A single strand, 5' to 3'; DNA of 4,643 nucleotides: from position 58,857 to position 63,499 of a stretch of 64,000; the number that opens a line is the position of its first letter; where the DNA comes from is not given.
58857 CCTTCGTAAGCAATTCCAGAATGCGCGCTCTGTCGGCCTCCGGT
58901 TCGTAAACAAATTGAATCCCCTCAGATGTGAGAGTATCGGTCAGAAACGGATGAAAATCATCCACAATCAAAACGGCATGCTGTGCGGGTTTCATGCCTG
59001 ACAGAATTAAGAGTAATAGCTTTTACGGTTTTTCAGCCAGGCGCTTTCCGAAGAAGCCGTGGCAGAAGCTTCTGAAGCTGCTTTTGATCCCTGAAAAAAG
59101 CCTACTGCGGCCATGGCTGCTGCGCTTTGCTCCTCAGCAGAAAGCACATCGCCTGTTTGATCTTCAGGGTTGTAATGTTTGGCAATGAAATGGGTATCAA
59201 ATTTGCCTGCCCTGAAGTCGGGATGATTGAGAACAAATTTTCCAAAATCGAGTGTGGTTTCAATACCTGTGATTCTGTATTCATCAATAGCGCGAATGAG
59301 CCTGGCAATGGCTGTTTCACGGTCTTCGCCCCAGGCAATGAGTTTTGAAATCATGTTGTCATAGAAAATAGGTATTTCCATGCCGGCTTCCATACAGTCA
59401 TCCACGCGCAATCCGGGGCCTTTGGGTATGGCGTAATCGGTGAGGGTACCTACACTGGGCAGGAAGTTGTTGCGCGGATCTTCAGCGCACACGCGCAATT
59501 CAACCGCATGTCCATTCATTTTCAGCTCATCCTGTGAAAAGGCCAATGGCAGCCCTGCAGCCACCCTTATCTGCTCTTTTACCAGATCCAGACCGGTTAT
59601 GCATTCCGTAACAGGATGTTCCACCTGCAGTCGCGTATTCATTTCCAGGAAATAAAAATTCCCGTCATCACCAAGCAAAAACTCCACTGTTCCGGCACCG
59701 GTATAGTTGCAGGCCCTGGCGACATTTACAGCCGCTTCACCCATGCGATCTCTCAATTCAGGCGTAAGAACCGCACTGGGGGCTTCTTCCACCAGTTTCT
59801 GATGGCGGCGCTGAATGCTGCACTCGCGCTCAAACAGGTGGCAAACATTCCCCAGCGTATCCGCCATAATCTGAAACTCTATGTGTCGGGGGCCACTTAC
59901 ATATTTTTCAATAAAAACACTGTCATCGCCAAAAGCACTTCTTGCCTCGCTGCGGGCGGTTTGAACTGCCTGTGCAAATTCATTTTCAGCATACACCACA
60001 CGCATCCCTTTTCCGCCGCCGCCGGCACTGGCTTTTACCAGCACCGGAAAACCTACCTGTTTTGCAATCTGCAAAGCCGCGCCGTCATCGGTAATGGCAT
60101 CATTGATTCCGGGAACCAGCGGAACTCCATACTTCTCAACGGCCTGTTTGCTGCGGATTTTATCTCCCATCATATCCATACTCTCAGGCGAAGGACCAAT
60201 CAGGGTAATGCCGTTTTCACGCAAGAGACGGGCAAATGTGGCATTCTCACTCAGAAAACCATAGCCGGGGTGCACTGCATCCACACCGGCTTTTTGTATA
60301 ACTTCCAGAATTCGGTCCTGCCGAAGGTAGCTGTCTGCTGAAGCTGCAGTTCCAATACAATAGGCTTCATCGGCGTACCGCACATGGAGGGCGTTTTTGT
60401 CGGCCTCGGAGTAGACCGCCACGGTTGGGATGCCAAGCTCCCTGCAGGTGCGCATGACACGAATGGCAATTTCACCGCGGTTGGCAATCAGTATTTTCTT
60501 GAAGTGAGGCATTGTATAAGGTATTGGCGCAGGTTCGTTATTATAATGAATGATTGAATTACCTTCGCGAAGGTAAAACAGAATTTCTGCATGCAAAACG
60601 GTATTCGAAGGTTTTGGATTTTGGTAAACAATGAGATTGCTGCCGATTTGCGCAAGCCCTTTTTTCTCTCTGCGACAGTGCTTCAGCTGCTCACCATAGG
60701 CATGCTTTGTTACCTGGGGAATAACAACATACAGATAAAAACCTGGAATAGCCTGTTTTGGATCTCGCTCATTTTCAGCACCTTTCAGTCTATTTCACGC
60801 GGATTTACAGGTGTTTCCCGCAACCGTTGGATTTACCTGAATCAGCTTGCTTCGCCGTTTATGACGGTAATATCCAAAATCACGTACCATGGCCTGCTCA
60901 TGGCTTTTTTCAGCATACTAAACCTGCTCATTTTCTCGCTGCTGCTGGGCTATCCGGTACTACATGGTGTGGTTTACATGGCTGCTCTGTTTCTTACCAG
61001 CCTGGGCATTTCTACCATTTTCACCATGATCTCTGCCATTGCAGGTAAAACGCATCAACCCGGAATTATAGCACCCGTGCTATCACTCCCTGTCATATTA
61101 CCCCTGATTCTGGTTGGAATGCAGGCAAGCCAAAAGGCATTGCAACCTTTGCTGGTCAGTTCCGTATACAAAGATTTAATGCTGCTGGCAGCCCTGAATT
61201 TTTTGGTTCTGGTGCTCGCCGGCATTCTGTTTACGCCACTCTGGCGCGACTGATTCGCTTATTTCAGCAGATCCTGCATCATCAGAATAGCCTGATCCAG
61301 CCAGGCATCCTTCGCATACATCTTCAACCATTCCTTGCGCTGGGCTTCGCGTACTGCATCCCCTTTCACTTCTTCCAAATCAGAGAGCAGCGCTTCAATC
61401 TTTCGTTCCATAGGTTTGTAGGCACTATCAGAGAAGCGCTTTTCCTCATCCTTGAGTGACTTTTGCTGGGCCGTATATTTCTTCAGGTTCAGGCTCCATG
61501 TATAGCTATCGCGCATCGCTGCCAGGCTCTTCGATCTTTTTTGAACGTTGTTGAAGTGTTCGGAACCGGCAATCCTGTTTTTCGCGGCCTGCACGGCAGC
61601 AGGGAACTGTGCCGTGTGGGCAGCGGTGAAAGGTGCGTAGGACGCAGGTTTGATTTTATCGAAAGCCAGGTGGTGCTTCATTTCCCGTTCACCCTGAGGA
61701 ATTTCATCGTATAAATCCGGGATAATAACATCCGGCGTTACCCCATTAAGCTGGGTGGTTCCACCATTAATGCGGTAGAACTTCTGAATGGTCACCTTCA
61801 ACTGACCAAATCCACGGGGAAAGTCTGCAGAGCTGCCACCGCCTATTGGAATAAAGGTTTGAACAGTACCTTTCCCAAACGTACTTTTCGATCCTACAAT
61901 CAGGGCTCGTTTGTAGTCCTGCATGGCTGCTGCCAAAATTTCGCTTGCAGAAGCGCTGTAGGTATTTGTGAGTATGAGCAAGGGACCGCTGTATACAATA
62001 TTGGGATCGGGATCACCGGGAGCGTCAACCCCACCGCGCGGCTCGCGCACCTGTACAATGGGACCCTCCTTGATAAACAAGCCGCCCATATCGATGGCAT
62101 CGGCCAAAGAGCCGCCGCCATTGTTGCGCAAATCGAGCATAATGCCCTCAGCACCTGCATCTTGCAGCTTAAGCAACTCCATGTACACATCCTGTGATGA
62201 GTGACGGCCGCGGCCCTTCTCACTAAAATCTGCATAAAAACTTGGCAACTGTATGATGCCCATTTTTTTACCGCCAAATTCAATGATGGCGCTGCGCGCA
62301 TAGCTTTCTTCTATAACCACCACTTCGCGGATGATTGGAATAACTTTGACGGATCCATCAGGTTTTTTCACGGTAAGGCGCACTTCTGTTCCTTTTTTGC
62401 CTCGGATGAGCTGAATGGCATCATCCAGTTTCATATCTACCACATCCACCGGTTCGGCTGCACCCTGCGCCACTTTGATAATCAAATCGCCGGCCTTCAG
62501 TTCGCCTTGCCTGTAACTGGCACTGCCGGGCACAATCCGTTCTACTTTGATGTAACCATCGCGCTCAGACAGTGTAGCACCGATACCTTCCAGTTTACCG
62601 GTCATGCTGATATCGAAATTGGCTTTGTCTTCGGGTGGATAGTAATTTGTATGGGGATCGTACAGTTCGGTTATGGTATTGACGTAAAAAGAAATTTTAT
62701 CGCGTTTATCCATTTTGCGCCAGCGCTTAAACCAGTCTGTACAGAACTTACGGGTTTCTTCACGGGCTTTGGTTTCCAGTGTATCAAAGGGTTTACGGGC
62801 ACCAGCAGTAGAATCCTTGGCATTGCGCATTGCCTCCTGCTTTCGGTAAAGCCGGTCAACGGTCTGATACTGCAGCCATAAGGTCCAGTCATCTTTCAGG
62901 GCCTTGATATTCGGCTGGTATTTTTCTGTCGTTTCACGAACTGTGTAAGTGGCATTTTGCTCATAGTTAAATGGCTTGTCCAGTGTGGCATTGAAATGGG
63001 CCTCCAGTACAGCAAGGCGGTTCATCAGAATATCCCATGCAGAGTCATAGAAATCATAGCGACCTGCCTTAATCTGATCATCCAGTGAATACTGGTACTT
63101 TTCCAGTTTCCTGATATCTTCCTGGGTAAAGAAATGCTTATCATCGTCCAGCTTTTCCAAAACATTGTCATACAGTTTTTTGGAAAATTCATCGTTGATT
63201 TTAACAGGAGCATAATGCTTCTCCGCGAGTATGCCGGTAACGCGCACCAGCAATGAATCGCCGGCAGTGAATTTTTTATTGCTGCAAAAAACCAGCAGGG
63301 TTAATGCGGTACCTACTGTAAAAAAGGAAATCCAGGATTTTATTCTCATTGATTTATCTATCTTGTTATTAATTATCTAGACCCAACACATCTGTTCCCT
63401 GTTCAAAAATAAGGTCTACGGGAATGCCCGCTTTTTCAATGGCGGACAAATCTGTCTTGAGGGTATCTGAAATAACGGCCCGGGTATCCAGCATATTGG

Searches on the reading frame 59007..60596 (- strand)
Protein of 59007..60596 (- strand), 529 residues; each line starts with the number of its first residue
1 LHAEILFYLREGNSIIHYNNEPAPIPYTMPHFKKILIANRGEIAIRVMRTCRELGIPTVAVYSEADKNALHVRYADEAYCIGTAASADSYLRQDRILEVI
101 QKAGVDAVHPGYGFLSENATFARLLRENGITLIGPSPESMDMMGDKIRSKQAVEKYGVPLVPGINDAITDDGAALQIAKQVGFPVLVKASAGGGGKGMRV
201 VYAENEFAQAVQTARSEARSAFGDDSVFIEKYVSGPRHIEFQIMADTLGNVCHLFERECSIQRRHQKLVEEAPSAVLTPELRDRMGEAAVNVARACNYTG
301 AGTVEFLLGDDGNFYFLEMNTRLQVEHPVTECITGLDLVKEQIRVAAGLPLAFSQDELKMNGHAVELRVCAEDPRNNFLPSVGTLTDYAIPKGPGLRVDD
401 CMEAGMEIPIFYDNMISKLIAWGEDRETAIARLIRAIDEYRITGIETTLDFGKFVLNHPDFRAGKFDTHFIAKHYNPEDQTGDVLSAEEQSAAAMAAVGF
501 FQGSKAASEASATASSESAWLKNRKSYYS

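Call 26: search_protein_families(library=pfam, proteins=[window:59007-60596:-], max_evalue=0.001)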
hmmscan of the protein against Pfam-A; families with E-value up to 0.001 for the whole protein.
window:59007-60596:- (529 aa): 6 families
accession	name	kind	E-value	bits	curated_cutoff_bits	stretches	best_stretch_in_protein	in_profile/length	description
PF02786.22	CPSase_L_D2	-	9.2e-81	270.8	19.8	1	145-352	1-209/211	Carbamoyl-phosphate synthase L chain, ATP binding domain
PF00289.28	Biotin_carb_N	-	7.4e-49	165.3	25.5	1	32-140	2-110/110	Biotin carboxylase, N-terminal domain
PF02785.25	Biotin_carb_C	-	5.8e-39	133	32.4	1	366-472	1-107/108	Biotin carboxylase C-terminal domain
PF07478.18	Dala_Dala_lig_C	-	7.1e-13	49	24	1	173-321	27-174/204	D-ala D-ala ligase C-terminus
PF02222.28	ATP-grasp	-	1.9e-09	37.9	27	1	167-322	15-162/179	ATP-grasp domain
PF01071.24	GARS_A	-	4.4e-05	23.8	27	1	145-245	2-98/194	Phosphoribosylglycinamide synthetase, ATP-grasp (A) domain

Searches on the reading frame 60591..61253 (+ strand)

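Call 26: search_protein_families(library=pfam, proteins=[window:60591-61253:+], max_evalue=0.001)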
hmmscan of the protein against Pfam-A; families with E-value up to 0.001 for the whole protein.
window:60591-61253:+ (220 aa): 2 families
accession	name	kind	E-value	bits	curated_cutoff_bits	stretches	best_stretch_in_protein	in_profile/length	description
PF01061.29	ABC2_membrane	-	4.3e-09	36.7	26.9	1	8-170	3-175/211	ABC-2 type transporter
PF03379.19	CcmB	-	1.2e-08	35.1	24.9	1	47-210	43-205/215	CcmB protein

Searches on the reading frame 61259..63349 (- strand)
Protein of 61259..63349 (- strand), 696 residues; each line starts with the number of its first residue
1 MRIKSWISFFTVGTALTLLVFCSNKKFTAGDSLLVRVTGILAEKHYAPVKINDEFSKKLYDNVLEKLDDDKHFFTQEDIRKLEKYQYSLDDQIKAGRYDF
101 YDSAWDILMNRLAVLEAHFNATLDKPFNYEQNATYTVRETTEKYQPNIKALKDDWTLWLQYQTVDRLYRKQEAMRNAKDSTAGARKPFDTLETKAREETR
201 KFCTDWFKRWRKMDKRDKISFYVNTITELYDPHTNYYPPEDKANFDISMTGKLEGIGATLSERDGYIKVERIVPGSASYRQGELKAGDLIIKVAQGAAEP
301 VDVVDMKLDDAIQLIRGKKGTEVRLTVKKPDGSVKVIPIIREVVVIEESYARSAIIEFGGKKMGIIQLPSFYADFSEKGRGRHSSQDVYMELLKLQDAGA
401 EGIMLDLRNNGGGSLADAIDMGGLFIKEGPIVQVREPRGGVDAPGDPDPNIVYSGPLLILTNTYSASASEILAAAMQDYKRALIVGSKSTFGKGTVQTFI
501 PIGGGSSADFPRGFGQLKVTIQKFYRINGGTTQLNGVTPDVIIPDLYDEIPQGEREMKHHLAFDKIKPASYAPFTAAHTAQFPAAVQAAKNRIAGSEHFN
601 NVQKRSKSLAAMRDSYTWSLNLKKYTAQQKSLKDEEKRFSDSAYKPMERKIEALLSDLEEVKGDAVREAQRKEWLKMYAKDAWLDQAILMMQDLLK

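Call 26: search_protein_families(library=pfam, proteins=[window:61259-63349:-], max_evalue=0.001)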
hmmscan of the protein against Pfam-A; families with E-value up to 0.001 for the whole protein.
window:61259-63349:- (696 aa): 5 families
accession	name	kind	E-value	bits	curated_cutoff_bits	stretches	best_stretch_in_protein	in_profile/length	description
PF03572.23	Peptidase_S41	-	1.1e-40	139.4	24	1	362-542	1-164/165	Peptidase family S41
PF17804.6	TSP_NTD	-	3.1e-38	132.3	26.4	1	39-240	3-188/188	Tail specific protease N-terminal domain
PF11818.13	DUF3340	-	2.7e-19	70.3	28.6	1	547-695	1-154/155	C-terminal domain of tail specific protease (DUF3340)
PF00595.29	PDZ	-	1.9e-12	47.8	23.2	1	249-328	4-81/81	PDZ domain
PF17820.7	PDZ_6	-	3e-06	27.3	27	1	269-328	2-53/54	PDZ domain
